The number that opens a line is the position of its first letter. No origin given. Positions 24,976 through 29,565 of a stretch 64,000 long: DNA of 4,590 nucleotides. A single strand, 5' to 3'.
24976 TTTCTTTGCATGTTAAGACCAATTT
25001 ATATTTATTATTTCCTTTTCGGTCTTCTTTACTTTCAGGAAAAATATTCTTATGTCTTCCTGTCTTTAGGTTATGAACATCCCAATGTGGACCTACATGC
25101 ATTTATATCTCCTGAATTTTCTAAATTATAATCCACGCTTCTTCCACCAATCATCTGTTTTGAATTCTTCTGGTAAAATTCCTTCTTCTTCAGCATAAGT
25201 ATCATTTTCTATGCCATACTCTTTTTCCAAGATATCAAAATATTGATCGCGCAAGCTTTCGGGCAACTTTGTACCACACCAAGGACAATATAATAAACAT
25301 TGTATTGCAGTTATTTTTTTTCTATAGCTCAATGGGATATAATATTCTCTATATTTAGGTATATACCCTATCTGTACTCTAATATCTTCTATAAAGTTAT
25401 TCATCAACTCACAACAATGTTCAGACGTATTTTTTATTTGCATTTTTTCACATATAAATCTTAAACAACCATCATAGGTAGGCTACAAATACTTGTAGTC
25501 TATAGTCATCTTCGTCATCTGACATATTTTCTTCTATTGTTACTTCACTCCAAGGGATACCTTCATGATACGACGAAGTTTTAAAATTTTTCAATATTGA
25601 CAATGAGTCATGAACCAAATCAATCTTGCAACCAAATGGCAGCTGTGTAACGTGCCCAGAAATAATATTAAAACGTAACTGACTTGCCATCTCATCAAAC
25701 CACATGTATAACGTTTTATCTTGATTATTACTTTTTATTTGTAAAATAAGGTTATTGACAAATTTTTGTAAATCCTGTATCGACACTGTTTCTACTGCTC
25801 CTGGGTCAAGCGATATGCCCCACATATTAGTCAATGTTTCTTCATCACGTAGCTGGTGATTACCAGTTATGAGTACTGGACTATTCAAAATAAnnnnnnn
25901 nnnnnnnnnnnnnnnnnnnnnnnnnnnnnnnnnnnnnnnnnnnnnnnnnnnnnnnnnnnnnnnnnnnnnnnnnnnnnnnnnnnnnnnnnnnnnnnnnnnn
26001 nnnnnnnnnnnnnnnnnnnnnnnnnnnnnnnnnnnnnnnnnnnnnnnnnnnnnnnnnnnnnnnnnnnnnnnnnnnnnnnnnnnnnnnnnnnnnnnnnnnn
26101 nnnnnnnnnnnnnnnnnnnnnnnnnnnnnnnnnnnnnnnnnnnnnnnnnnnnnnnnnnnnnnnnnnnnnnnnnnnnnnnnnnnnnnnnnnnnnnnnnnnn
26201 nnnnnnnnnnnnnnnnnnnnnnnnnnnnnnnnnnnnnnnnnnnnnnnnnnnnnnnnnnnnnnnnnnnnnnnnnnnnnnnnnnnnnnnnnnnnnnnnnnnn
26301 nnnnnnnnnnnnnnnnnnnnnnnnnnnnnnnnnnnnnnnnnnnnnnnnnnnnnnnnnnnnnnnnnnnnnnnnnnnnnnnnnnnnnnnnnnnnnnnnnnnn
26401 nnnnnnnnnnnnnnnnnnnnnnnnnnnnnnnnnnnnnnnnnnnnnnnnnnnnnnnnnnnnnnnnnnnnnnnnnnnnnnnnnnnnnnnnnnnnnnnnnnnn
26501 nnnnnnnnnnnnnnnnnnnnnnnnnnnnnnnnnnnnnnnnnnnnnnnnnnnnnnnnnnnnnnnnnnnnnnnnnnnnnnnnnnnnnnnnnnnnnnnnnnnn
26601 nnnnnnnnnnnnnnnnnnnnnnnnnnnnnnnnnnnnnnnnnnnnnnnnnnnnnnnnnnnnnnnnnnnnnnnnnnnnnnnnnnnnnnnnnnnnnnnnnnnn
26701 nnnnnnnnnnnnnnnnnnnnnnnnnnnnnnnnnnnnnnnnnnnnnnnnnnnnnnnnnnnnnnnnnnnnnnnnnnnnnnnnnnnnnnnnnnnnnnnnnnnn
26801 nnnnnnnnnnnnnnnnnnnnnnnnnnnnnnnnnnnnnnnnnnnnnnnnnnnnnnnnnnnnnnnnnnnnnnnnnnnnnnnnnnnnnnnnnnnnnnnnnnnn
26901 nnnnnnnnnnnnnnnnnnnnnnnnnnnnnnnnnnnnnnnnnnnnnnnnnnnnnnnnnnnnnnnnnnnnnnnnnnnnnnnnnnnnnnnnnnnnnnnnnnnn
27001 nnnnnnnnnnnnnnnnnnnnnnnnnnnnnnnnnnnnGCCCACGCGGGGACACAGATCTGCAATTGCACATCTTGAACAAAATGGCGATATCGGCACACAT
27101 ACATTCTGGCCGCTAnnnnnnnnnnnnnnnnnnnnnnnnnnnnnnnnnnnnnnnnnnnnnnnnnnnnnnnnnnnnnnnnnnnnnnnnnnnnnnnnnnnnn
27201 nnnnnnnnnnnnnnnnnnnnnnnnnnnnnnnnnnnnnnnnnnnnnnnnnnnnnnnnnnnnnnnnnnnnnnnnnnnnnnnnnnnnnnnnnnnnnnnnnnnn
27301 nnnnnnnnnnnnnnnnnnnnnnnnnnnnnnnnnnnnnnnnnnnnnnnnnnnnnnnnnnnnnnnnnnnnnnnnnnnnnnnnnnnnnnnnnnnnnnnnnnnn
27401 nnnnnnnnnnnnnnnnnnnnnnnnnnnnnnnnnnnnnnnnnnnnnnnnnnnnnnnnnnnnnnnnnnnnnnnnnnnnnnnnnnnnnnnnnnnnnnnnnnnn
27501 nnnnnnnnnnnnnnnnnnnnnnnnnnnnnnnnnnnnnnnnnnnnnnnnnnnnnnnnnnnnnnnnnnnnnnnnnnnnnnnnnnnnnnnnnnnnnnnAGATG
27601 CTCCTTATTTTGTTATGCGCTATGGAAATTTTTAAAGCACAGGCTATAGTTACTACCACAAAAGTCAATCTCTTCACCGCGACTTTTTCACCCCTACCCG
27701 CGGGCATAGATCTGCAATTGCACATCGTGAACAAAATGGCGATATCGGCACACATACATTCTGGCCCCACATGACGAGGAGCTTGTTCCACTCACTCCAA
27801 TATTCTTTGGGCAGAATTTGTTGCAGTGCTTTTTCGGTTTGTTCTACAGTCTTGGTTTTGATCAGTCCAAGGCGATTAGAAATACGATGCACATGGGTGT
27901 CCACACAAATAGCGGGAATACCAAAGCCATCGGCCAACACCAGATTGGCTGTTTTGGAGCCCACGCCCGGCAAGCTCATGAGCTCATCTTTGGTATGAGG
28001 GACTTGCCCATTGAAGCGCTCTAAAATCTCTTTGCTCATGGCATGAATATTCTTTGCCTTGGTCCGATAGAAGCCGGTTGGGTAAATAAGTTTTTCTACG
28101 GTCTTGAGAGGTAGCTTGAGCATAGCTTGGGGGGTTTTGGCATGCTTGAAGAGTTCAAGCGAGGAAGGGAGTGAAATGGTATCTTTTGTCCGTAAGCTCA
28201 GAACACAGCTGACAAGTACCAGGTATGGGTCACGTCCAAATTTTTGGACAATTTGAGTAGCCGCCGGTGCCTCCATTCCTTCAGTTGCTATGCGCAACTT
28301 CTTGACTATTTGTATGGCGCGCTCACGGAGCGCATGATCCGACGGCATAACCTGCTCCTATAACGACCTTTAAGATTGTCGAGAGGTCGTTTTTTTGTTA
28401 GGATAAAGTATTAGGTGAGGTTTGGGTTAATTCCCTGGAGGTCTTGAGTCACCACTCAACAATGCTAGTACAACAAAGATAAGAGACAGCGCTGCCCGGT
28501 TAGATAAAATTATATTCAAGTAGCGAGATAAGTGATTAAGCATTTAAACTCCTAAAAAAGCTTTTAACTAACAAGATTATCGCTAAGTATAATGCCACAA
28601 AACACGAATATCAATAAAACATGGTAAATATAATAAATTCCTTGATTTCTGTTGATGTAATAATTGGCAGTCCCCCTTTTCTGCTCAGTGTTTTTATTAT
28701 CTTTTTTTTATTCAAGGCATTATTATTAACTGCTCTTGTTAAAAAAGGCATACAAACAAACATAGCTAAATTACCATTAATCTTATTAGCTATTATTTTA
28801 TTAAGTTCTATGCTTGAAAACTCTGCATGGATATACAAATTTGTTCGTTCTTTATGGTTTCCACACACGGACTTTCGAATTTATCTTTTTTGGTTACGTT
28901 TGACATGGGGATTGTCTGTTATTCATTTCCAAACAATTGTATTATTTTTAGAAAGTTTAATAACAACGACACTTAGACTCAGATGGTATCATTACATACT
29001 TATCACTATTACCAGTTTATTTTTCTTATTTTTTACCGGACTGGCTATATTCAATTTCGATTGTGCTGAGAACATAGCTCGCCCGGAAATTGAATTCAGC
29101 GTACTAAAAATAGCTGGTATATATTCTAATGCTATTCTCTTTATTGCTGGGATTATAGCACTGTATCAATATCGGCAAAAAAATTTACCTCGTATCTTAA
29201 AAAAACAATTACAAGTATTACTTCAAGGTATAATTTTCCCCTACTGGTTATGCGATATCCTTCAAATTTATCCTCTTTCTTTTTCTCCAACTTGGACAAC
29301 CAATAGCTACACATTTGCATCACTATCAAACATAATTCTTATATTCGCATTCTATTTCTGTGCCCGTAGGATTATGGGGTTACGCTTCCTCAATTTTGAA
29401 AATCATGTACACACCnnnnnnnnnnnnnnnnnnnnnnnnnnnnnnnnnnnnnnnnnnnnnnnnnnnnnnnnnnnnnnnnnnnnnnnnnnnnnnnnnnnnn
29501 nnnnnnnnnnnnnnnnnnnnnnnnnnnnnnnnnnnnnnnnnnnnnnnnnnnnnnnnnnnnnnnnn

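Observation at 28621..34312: Tandem paralogous 7-TM proteins carrying a catalytically dead sigma-54-activator AAA+ domain and a Fis-type HTH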

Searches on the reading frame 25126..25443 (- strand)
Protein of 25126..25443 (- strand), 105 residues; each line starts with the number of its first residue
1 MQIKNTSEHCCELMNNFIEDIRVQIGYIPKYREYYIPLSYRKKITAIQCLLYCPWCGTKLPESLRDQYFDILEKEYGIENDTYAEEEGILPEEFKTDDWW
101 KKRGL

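Call 56: search_protein_families(library=pfam, proteins=[window:25126-25443:-], max_evalue=0.001)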
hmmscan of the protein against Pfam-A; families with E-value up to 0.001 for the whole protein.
window:25126-25443:- (105 aa): 1 family
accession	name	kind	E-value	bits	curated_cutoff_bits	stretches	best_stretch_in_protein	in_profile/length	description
PF22400.1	DUF6980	-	1.7e-15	57.5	27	1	3-102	7-99/99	Domain of unknown function (DUF6980)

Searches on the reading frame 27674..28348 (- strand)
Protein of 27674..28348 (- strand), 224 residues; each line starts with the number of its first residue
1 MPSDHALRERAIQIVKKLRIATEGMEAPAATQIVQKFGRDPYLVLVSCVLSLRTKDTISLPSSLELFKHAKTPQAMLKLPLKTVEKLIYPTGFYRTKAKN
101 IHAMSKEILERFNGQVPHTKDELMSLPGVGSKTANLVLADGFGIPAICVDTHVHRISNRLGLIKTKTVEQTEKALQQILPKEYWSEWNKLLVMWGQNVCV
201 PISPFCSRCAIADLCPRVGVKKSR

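Call 56: search_protein_families(library=pfam, proteins=[window:27674-28348:-], max_evalue=0.001)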
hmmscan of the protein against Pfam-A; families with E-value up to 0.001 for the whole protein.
window:27674-28348:- (224 aa): 2 families
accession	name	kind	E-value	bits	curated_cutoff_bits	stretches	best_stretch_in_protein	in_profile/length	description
PF00730.31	HhH-GPD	-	1.4e-24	87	26.2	1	46-181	1-108/108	HhH-GPD superfamily base excision DNA repair protein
PF00633.29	HHH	-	2.2e-09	37.1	24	1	111-139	1-29/30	Helix-hairpin-helix motif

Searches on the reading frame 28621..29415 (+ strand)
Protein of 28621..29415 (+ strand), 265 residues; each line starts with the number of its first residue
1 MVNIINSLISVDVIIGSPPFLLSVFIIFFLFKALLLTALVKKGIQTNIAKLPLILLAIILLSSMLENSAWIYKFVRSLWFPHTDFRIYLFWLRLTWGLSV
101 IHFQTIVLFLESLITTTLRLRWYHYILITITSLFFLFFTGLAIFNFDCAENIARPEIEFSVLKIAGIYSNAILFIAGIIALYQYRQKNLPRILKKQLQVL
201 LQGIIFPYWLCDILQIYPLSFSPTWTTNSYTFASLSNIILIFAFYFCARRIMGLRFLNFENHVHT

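Call 36: predict_structure(alignment_id=A2)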
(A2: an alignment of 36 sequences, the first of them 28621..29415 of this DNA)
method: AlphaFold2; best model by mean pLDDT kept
length: 265 residues; sequences in the alignment: 36
mean_pLDDT: 85.6   pTM: 0.82
mean pLDDT of the five models: 85.6, 84.9, 80.5, 80.4, 78.7
residues with pLDDT >= 90: 128; 70-90: 106; 50-70: 22; < 50: 9
segments of 3 or more residues with pLDDT < 50: 221-227
pLDDT, mean of each block of 10 residues (from residue 1): 86 88 93 93 81 93 94 95 94 95 94 88 94 97 93 91 91 88 86 86 85 70 48 74 81 64 52
secondary structure, 60 per line:
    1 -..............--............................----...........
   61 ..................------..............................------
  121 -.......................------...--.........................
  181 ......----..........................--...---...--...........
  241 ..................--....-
elements in order: H2-15 H18-45 H50-78 H85-114 H122-144 H156-186 H191-216 H230-258 H261-264

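Call 41: fold_search(model_id=the predicted structure, library=pdb)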
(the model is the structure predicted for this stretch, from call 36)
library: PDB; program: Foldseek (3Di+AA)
matches with E <= 10: 707; with E <= 0.001: 0
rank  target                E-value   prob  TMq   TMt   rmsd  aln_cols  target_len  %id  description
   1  8w1a_B                2.0e-03  1.00  0.48  0.45   8.0       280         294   13  Cryo-EM Structure of KSHV ORF74 Apo Dimer at 2.8A (released 2025-08-27)
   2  6z4v_AAA              2.4e-03  1.00  0.48  0.32   7.4       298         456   13  Crystal structure of the neurotensin receptor 1 (NTSR1-H4bmx) in complex with NTS8-13 (released 2021-02-10)
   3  7fii_R                3.9e-03  1.00  0.45  0.26   8.1       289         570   14  luteinizing hormone/choriogonadotropin receptor-chorionic gonadotropin-Gs complex (released 2021-09-29)
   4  6gpx_B                4.1e-03  1.00  0.47  0.48   7.7       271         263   12  CRYSTAL STRUCTURE OF CCR2A IN COMPLEX WITH MK-0812 (released 2019-01-02)
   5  8ic0_A                4.5e-03  1.00  0.57  0.51   6.8       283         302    9  Cryo-EM structure of CXCL8 bound C-X-C chemokine receptor 1 in complex with Gi heterotrimer (released 2023-07-19)
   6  8zrt_R                4.7e-03  1.00  0.47  0.45   7.9       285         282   12  Cryo-EM structure focused on the receptor of the ET-1 bound ETBR-DNGI complex (released 2024-10-02)
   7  9kux_Q                6.4e-03  1.00  0.51  0.48   6.8       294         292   12  Cryo-EM structure of dimeric APJR and one Beta-arrestin complex with small molecules (released 2025-09-17)
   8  8tyw_A                6.7e-03  1.00  0.53  0.53   7.0       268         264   13  cryo-EM structure of GPR6-Gs-Nb35 complex (released 2024-12-04)
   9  8y6y                  6.7e-03  1.00  0.51  0.50   7.1       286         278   16  GLPG0974-bound human FFA2 (released 2025-04-02)
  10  9j0b_R                7.0e-03  1.00  0.48  0.44   8.4       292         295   13  UDP-Glucose bound purinergic receptor P2Y14 in complex with Gi (released 2025-06-04)
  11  9m0d_R                8.0e-03  1.00  0.47  0.49   7.8       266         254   12  Cryo-EM structure of neurotensin receptor 1 in complex with beta-arrestin 1 (released 2025-04-09)
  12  8i2g_R                8.3e-03  1.00  0.45  0.25   8.6       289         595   11  FSHR-Follicle stimulating hormone-compound 716340-Gs complex (released 2023-03-29)
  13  6gpx_A                8.7e-03  1.00  0.50  0.43   9.8       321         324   10  CRYSTAL STRUCTURE OF CCR2A IN COMPLEX WITH MK-0812 (released 2019-01-02)
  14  4bv0_A                9.1e-03  1.00  0.46  0.42   8.9       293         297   11  High Resolution Structure of Evolved Agonist-bound Neurotensin Receptor 1 Mutant without Lysozyme Fusion (released 2014-01-29)
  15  6za8                  1.1e-02  1.00  0.48  0.33   7.5       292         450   15  Crystal structure of the neurotensin receptor 1 in complex with the small-molecule partial agonist RTI-3a (released 2021-02-10)
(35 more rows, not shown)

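Call 46: search_protein_representatives(alignment_id=A2)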
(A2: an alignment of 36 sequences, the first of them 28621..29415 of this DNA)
Query: 36 sequences, 266 profile positions. Proteins with E-value up to 0.001 (for the whole library): 394; up to 1e-10: 352; up to 1e-30: 207. The best 150 are listed.
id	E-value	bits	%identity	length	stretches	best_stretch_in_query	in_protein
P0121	4.9e-85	301.7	-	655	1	4-266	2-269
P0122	5.4e-85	301.6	-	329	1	4-266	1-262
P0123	9.3e-85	300.8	-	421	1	6-266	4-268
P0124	4.3e-80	285.5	-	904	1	3-266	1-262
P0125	4.6e-79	282.1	-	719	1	4-266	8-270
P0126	1.8e-74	267.1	-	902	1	4-266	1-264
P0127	3.6e-74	266.1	-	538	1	4-265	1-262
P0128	8.6e-74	264.8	-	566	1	4-265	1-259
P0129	6.8e-73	261.9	-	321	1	3-261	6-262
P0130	1.8e-72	260.5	-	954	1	9-266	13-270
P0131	2.5e-70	253.5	-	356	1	61-265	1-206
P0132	3.1e-70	253.2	-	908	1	6-265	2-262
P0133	4.6e-70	252.6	-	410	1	1-265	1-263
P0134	8.9e-70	251.7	-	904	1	4-266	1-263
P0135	2.1e-69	250.4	-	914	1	4-266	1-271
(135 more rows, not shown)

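Call 63: search_protein_families(library=pfam, alignment_id=A2, max_evalue=10)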
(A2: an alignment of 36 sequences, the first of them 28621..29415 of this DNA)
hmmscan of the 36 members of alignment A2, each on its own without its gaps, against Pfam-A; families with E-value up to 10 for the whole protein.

A. member 1, window:28621-29415:+ (265 aa): 2 families
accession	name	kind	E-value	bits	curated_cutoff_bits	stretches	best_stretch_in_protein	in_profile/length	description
PF04689.18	S1FA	-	0.059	14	21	1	171-195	21-45/66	DNA binding protein S1FA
PF02038.21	ATP1G1_PLM_MAT8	-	0.44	10.4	26.9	1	161-181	12-32/48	ATP1G1/PLM/MAT8 family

B. families by the number of members that match (of 36 scanned): 18 families
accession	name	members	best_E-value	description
PF17534.7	DUF5453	1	0.0008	Family of unknown function (DUF5453)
PF04018.18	VCA0040-like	1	0.003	Undecaprenyl phosphate translocase-like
PF09775.14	Keratin_assoc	1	0.0048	Keratinocyte-associated protein 2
PF22824.1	THAP9_C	1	0.029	DNA transposase THAP9, C-terminal domain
PF20389.3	DUF6684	1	0.058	Family of unknown function (DUF6684)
PF04689.18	S1FA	1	0.059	DNA binding protein S1FA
PF21976.1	SMIM43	1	0.13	Small integral membrane protein 43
PF09620.15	Cas_csx3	1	0.15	CRISPR-associated protein (Cas_csx3)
PF13664.11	DUF4149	1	0.17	Domain of unknown function (DUF4149)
PF01137.26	RTC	1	0.3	RNA 3'-terminal phosphate cyclase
PF14358.11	DUF4405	1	0.34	Domain of unknown function (DUF4405)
PF02038.21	ATP1G1_PLM_MAT8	1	0.44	ATP1G1/PLM/MAT8 family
PF09945.14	DUF2177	1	0.45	Predicted membrane protein (DUF2177)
PF01616.22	Orbi_NS3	1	0.87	Orbivirus NS3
PF24002.1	DUF7318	1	2.7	Family of unknown function (DUF7318)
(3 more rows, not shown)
